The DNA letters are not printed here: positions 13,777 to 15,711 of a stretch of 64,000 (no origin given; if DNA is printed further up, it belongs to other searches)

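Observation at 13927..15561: RNase J homolog with degenerate metal-binding and catalytic motifs (pseudo-enzyme or RNase J2-like)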

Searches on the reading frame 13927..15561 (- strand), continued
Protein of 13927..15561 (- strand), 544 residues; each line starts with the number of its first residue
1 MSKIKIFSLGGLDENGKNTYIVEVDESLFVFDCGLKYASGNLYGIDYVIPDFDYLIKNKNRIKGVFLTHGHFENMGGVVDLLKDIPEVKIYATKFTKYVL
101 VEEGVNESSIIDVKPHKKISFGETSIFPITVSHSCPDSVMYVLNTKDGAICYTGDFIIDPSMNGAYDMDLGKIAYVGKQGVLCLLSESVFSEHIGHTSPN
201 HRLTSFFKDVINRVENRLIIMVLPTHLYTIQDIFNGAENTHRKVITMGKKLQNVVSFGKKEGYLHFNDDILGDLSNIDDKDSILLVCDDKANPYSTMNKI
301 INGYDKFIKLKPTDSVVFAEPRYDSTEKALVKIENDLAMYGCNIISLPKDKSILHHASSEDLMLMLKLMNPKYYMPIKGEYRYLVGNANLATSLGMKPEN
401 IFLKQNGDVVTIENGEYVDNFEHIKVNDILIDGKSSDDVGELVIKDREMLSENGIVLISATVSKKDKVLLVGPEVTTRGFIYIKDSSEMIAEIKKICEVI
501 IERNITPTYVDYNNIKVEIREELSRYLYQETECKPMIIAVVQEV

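Call 36: search_protein_representatives(protein=window:13927-15561:-)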
Query: 544 residues. Proteins with E-value up to 0.001 (for the whole library): 9443; up to 1e-10: 4911; up to 1e-30: 1275. The best 150 are listed.
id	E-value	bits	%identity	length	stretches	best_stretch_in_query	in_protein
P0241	8.1e-174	595.5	68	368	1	1-367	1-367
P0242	7.6e-173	592.3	50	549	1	1-544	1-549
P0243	3.0e-146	504.6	54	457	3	116-309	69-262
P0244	1.1e-129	449.8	68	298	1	247-544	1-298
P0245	2.1e-120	419.3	38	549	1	1-543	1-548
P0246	5.6e-111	388.2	38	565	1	2-544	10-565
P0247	2.4e-104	366.3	35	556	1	3-544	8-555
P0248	3.5e-103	362.4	35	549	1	2-541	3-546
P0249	9.2e-103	361.1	35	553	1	4-541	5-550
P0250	2.9e-99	349.5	36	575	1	1-544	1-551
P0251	2.9e-98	346.2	83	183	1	1-182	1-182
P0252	2.5e-94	333.2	34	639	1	3-540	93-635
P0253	5.8e-94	332.0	33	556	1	1-543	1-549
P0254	2.3e-93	330.1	35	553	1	1-542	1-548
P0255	1.6e-92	327.3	32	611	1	4-544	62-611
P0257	1.8e-91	323.8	33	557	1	4-544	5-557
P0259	7.8e-91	321.7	34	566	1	1-541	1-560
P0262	2.7e-88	313.3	35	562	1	2-541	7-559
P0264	3.8e-87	309.5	32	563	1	3-544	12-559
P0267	1.2e-85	304.6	34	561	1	2-542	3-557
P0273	1.2e-82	294.6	33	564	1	2-543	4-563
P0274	4.9e-82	292.6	32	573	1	2-539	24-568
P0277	1.7e-81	290.9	30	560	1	4-544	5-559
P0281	8.7e-80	285.2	31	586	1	4-539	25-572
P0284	1.7e-79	284.2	33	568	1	3-541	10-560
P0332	3.1e-72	260.3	30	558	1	1-541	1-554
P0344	1.1e-70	255.2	31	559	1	4-543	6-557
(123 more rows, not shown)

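Call 39: predict_structure(alignment_id=A1)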
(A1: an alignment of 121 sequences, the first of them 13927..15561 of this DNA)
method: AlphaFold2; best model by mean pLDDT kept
length: 544 residues; sequences in the alignment: 121
mean_pLDDT: 83.5   pTM: 0.75
mean pLDDT of the five models: 83.5, 83.3, 82.3, 82.0, 81.7
residues with pLDDT >= 90: 281; 70-90: 168; 50-70: 48; < 50: 47
segments of 3 or more residues with pLDDT < 50: 13-15, 36-47, 192-198, 428-452
pLDDT, mean of each block of 10 residues (from residue 1): 90 64 97 61 45 92 96 85 94 97 93 97 96 94 96 90 91 96 84 47 88 95 90 94 93 95 95 94 86 78 90 93 69 91 86 75 94 87 81 95 89 94 71 32 35 70 84 72 71 93 86 85 87 75 74
secondary structure, 60 per line:
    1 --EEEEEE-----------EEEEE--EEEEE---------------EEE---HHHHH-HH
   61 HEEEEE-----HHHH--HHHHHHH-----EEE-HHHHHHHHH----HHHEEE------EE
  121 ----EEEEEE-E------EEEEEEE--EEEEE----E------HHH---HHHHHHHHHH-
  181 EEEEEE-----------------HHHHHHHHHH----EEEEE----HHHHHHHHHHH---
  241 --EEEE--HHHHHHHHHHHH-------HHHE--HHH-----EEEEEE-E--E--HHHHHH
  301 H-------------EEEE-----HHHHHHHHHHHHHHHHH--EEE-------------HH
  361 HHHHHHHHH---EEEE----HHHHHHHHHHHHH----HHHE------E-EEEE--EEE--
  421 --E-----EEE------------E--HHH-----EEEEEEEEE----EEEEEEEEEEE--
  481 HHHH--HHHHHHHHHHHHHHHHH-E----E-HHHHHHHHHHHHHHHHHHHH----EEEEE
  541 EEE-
elements in order: E3-8 E20-24 E27-31 E47-49 H53-57 E62-66 H72-75 H78-84 E90-92 H94-102 E110-112 E125-130 E139-145 E148-152 H170-179 E181-186 H204-213 E218-222 H227-237 E243-246 H249-260 E282-287 H295-301 E315-318 H324-340 E343-345 H359-369 E373-376 H381-393 E410-413 E416-418 E429-431 E455-463 E468-478 H481-484 H487-503 H512-531 E536-543

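Call 41: list_cluster_members(proteins=[P0242, P0245, P0246, P0247, P0248, P0249, P0250, P0253, P0257, P0273])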
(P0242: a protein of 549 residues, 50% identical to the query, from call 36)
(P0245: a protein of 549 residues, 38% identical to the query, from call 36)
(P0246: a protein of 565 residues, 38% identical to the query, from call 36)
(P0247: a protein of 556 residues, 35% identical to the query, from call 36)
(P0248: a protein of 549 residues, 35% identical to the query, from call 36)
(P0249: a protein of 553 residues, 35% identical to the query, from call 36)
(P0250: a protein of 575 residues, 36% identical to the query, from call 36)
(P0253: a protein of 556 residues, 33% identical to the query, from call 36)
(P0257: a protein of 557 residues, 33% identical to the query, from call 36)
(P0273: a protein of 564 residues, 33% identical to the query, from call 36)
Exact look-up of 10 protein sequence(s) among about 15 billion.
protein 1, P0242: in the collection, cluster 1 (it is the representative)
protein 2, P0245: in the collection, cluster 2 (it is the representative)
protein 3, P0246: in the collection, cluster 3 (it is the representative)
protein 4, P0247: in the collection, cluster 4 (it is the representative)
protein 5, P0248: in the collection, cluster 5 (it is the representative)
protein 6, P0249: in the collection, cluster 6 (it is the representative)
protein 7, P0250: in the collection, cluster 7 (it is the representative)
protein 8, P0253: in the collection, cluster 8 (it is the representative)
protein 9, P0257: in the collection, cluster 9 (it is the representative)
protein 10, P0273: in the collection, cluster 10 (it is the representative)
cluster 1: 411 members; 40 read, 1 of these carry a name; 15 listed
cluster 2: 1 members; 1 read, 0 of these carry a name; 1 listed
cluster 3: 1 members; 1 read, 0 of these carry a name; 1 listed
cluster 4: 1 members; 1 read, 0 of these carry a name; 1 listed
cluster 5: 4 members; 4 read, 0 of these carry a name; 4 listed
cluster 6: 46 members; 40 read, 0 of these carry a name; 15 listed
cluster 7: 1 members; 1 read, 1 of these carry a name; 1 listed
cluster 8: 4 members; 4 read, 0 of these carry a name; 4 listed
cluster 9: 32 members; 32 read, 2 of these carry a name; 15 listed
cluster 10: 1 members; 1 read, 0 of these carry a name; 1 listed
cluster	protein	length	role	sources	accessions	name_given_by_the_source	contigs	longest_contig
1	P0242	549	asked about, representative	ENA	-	-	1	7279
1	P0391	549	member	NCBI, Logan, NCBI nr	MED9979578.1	MAG: ribonuclease J [Bacilli bacterium] | ribonuclease J [Bacilli bacterium]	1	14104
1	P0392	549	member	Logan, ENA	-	-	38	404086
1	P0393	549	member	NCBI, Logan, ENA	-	-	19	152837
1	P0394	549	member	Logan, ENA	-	-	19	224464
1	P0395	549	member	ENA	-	-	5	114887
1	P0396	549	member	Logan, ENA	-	-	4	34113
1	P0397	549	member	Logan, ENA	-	-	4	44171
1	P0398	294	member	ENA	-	-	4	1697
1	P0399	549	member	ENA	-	-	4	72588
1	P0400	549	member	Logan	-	-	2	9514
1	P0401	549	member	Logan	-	-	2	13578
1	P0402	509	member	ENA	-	-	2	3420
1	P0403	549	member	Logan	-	-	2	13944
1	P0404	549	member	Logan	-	-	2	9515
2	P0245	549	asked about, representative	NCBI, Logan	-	-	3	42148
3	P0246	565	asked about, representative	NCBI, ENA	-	-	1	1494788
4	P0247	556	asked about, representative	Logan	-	-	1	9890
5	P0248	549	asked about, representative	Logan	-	-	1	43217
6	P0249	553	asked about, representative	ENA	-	-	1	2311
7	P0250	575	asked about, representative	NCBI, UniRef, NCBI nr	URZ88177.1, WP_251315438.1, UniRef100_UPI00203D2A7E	ribonuclease J [Floricoccus penangensis] | ribonuclease J n=1 Tax=Floricoccus penangensis TaxID=1859475 RepID=UPI00203D2A7E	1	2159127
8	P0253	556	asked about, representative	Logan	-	-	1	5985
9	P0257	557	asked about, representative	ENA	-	-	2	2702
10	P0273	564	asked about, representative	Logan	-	-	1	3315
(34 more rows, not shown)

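Call 44: fold_search(model_id=the predicted structure, library=pdb)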
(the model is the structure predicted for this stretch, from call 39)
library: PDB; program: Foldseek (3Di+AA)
matches with E <= 10: 1537; with E <= 0.001: 403
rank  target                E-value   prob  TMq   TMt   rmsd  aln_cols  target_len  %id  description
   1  9a5v_A                1.1e-54  1.00  0.76  0.75   6.9       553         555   33  Integrative model of RNJ2-RNJ1 by crosslinking MS and deep learning (released 2024-09-18)
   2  9a5v_B                1.1e-53  1.00  0.73  0.71   7.2       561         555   30  Integrative model of RNJ2-RNJ1 by crosslinking MS and deep learning (released 2024-09-18)
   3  3zq4_E                3.6e-49  1.00  0.75  0.75   7.2       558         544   30  Unusual, dual endo- and exo-nuclease activity in the degradosome explained by crystal structure analysis of RNase J1 (released 2011-09-14)
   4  3zq4_A                4.6e-49  1.00  0.75  0.74   7.3       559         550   30  Unusual, dual endo- and exo-nuclease activity in the degradosome explained by crystal structure analysis of RNase J1 (released 2011-09-14)
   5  3zq4_D                6.6e-49  1.00  0.74  0.75   6.4       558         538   30  Unusual, dual endo- and exo-nuclease activity in the degradosome explained by crystal structure analysis of RNase J1 (released 2011-09-14)
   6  3zq4_C                4.3e-48  1.00  0.75  0.75   6.9       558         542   30  Unusual, dual endo- and exo-nuclease activity in the degradosome explained by crystal structure analysis of RNase J1 (released 2011-09-14)
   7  7wnu_A                2.0e-45  1.00  0.76  0.75   7.0       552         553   24  Mycobacterium tuberculosis Rnase J complex with 7nt RNA (released 2023-01-25)
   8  3bk1                  4.5e-45  1.00  0.76  0.75   6.1       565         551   27  Crystal Structure Analysis of RNase J (released 2008-01-22)
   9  3bk2                  1.1e-44  1.00  0.77  0.76   6.0       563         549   27  Crystal Structure Analysis of the RNase J/UMP complex (released 2008-01-22)
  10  4xwt_A                4.2e-44  1.00  0.76  0.76   6.5       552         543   24  Crystal structure of RNase J complexed with UMP (released 2015-12-16)
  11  8yyh                  1.2e-43  1.00  0.72  0.88   2.7       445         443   30  RNase J2 mutant H144A (released 2025-02-12)
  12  8yyi                  1.7e-43  1.00  0.73  0.90   2.7       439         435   30  RNase J2 mutant E166A (released 2025-02-12)
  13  8yyg                  2.0e-43  1.00  0.73  0.90   2.5       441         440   31  RNase J2 mutant H78A (released 2025-02-12)
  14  7wnu_B                2.2e-43  1.00  0.74  0.73   6.6       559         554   22  Mycobacterium tuberculosis Rnase J complex with 7nt RNA (released 2023-01-25)
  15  3t3o_A                2.8e-43  1.00  0.78  0.77   6.0       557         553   27  Molecular basis for the recognition and cleavage of RNA (CUGG) by the bifunctional 5'-3' exo/endoribonuclease RNase J (released 2011-10-19)
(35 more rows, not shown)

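Call 45: list_cluster_members(proteins=[P0259, P0262, P0267, P0277, P0281, P0284, P0264, P0344, P0332, P0274])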
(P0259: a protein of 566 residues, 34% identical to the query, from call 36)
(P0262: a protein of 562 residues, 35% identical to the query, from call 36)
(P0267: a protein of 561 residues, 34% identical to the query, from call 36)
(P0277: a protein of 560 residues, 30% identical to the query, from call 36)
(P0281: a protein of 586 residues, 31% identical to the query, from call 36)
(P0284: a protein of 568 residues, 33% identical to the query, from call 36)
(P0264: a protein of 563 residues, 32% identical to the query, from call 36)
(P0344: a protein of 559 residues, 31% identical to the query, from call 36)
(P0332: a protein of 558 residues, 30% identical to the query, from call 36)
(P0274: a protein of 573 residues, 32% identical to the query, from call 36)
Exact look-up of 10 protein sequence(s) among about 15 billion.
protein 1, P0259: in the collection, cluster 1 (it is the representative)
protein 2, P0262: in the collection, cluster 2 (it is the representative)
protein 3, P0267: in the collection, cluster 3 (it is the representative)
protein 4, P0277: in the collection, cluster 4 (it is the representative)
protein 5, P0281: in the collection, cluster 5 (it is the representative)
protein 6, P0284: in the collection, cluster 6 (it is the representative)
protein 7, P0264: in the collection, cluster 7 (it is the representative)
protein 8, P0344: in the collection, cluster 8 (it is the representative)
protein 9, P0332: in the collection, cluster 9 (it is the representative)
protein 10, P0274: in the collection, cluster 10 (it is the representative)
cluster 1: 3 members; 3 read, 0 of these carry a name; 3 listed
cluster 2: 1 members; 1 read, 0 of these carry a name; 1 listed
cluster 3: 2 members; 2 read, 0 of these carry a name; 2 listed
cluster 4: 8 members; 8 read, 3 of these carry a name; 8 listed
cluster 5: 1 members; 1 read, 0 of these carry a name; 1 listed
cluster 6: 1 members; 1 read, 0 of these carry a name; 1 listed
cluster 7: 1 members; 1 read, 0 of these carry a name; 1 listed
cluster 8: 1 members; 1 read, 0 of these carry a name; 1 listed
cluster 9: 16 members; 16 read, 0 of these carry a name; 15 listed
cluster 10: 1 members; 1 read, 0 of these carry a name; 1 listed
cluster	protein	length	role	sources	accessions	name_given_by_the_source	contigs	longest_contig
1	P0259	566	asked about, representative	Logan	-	-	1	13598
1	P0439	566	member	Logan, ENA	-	-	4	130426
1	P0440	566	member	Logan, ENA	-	-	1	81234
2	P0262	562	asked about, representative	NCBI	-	-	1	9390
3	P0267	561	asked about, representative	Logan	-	-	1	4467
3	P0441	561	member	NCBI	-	-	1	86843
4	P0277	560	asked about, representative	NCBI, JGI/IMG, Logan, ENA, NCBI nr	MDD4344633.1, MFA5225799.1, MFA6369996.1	MAG: ribonuclease J [Bacilli bacterium] | ribonuclease J | ribonuclease J [Bacilli bacterium]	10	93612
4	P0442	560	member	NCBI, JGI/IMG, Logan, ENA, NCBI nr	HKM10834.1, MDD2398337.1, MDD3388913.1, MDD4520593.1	MAG TPA: ribonuclease J [Bacilli bacterium] | ribonuclease J | ribonuclease J [Bacilli bacterium]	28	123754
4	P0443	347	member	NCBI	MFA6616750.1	MAG: ribonuclease J, partial [Bacilli bacterium]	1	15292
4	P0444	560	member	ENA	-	-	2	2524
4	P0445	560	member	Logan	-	-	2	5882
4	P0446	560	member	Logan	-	-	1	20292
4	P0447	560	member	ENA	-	-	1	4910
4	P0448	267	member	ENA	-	-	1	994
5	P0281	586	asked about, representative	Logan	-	-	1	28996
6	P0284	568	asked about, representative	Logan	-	-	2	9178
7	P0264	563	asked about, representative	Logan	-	-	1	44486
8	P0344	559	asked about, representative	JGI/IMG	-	-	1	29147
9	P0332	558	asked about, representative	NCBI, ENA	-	-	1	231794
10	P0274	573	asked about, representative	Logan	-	-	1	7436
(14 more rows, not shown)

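Call 51: find_encoding_contigs(protein=P0003, flank=2000, max_places=10)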
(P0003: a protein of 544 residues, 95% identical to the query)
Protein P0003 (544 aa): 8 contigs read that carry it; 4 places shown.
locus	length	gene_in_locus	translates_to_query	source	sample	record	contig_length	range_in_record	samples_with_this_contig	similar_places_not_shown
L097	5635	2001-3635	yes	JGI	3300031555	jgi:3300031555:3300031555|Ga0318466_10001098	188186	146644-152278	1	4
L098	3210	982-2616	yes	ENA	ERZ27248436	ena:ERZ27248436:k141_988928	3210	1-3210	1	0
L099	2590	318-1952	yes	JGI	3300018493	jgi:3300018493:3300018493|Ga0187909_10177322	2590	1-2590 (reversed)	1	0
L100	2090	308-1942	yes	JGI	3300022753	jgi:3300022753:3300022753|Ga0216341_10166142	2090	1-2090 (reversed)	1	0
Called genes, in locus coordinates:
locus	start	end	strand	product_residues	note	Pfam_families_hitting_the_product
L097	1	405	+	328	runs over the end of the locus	-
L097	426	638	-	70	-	PF12844:HTH_19, PF01381:HTH_3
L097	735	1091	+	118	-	PF12844:HTH_19, PF13560:HTH_31, PF01381:HTH_3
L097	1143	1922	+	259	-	-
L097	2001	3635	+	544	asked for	PF00753:Lactamase_B (weak), PF12706:Lactamase_B_2 (weak), PF07521:RMMBL (faint), PF22505:RNase_J_b_CASP, PF17770:RNase_J_C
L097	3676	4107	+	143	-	PF09537:DUF2383 (weak)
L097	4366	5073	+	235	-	PF06541:ABC_trans_CmpB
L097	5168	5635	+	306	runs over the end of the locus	PF00004:AAA, PF13401:AAA_22 (faint)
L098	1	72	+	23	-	?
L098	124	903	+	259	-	-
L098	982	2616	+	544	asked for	PF00753:Lactamase_B (weak), PF12706:Lactamase_B_2 (weak), PF07521:RMMBL (faint), PF22505:RNase_J_b_CASP, PF17770:RNase_J_C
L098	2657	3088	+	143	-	PF09537:DUF2383 (weak)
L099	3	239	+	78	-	?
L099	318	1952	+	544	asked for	PF00753:Lactamase_B (weak), PF12706:Lactamase_B_2 (weak), PF07521:RMMBL (faint), PF22505:RNase_J_b_CASP, PF17770:RNase_J_C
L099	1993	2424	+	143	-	PF09537:DUF2383 (weak)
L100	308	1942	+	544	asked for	PF00753:Lactamase_B (weak), PF12706:Lactamase_B_2 (weak), PF07521:RMMBL (faint), PF22505:RNase_J_b_CASP, PF17770:RNase_J_C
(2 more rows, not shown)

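Call 61: search_protein_families(library=ncbifam, proteins=[P0242, P0245], max_evalue=1e-20)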
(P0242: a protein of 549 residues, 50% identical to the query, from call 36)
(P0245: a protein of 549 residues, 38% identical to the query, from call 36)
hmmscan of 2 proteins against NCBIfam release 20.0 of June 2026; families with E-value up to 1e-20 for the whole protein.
P0242 (549 aa): 2 families
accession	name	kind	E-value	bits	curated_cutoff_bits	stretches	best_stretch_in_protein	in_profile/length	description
TIGR00649.1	MG423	subfamily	6.7e-133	443.9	400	1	4-546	1-545/546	RNase J family beta-CASP ribonuclease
NF047419.1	RNase_J1_RnjA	exception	6.1e-128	427.9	820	1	4-547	2-547/549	ribonuclease J1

P0245 (549 aa): 2 families
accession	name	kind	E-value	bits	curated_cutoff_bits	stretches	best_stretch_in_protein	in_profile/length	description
NF047419.1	RNase_J1_RnjA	exception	5.3e-137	457.8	820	1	4-547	2-547/549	ribonuclease J1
TIGR00649.1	MG423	subfamily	4.8e-133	444.4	400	1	4-547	1-546/546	RNase J family beta-CASP ribonuclease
